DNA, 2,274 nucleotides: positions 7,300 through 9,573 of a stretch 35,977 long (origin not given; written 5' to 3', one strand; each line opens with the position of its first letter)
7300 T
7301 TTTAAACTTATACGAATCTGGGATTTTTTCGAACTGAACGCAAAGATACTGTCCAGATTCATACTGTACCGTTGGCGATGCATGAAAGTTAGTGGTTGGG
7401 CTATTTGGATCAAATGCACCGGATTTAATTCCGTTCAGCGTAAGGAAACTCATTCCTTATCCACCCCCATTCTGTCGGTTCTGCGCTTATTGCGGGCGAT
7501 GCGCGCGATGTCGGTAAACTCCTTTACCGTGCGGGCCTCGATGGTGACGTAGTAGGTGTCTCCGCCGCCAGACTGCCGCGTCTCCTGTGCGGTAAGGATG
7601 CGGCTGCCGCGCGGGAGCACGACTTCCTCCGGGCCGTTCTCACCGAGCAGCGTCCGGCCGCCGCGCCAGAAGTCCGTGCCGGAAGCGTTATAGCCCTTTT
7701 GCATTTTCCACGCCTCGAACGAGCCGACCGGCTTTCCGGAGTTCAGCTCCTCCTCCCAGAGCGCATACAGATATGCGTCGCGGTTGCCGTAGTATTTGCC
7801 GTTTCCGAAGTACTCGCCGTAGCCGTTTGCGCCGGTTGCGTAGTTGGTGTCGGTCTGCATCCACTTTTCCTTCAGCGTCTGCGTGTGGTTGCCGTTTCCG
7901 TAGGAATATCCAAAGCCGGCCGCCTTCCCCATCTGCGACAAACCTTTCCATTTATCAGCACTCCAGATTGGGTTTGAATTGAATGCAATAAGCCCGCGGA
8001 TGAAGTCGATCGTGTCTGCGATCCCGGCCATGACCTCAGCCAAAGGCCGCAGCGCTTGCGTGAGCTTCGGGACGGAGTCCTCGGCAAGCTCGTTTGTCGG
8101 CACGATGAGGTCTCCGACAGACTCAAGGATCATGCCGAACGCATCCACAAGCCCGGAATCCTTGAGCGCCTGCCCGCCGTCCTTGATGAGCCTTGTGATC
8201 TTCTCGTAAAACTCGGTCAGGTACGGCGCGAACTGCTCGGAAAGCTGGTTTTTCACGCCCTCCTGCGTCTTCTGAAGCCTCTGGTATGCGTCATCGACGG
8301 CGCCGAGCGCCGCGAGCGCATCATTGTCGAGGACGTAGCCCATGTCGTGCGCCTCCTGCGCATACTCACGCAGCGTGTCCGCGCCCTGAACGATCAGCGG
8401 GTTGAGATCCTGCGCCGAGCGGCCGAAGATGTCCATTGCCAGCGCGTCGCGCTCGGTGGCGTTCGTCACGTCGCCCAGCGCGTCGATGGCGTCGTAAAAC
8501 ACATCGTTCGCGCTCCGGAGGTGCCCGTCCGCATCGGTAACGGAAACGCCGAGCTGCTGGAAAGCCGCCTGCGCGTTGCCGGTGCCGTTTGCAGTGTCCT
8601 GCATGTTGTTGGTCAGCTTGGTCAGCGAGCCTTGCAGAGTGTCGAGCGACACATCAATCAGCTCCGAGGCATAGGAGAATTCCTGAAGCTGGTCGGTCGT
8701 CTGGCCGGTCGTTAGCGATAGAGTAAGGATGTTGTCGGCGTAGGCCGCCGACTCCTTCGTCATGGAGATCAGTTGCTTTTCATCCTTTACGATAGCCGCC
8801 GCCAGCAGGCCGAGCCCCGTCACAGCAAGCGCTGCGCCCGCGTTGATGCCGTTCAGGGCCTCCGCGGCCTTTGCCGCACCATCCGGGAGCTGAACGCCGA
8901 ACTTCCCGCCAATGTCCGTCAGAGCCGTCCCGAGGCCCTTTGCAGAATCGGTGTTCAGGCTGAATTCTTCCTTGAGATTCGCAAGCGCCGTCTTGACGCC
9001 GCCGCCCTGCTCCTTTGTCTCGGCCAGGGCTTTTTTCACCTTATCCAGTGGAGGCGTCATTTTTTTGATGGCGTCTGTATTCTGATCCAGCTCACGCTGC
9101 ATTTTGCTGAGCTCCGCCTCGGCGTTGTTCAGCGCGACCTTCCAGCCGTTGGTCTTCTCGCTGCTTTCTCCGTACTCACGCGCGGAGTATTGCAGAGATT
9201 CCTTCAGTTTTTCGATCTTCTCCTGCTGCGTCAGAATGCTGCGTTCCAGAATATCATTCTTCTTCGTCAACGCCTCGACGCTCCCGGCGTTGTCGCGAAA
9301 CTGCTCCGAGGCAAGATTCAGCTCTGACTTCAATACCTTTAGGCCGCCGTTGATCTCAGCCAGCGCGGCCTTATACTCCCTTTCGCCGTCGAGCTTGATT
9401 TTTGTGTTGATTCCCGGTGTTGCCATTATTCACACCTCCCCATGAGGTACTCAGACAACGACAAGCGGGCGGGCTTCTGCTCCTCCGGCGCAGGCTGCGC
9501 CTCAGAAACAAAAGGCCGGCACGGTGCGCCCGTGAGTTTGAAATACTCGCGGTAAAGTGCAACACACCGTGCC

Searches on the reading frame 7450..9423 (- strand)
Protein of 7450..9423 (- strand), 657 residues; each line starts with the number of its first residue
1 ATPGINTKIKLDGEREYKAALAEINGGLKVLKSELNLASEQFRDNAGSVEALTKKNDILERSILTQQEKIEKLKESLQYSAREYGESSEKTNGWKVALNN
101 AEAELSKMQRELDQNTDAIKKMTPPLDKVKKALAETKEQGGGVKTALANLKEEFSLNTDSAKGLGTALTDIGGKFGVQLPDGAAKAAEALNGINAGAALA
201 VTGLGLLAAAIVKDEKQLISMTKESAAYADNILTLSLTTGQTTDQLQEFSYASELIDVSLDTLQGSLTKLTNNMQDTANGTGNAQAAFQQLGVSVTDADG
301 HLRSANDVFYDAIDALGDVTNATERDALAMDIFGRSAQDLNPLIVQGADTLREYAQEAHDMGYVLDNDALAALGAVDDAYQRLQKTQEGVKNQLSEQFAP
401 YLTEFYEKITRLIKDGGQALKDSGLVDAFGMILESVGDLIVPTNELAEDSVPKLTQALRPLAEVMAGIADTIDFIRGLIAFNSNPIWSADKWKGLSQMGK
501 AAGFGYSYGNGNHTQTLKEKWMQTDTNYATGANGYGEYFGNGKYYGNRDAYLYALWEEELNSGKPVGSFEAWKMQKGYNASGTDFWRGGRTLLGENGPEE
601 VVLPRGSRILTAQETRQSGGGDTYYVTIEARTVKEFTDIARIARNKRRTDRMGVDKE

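Call 71: search_protein_families(library=phrogs, proteins=[window:7450-9423:-], max_evalue=0.00001)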
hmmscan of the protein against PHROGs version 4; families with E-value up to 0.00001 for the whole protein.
window:7450-9423:- (657 aa): 24 families
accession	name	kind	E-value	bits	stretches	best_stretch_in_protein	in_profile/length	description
phrog_33680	-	unknown function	3.6e-45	155.3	1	223-429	314-516/726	-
phrog_8462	-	tail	3e-41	142.9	1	219-482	66-284/672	tail length tape measure protein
phrog_8125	-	tail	9.6e-29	101.8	1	202-486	70-338/578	tail length tape measure protein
phrog_2276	-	tail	1.6e-28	100.8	1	110-420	17-294/673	tail length tape measure protein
phrog_10613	-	tail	3.1e-28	100.2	1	5-294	10-190/237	tail length tape measure protein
phrog_13338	-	unknown function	4.9e-27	95.6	1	184-421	31-255/903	-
phrog_9483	-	tail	4.7e-25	89.2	1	220-414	60-252/657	tail length tape measure protein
phrog_4704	-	tail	4.8e-21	76.1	2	6-175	12-186/625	tail length tape measure protein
phrog_2854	-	tail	2.6e-19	70.4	1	183-454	42-297/855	tail length tape measure protein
phrog_9570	-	tail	2.5e-18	67.4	1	186-419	73-290/689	tail length tape measure protein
phrog_1272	-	tail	3.4e-18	65.8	2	268-503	422-645/1606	tail length tape measure protein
phrog_167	-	tail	5.3e-18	65.2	1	4-175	11-189/1555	tail length tape measure protein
phrog_1533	-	tail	8e-18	64.4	2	270-414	414-564/1688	tail length tape measure protein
phrog_5218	-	unknown function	2.9e-17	63.1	1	5-250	8-255/1599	-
phrog_12506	-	tail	2.8e-14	54.2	1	200-371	37-199/218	tail length tape measure protein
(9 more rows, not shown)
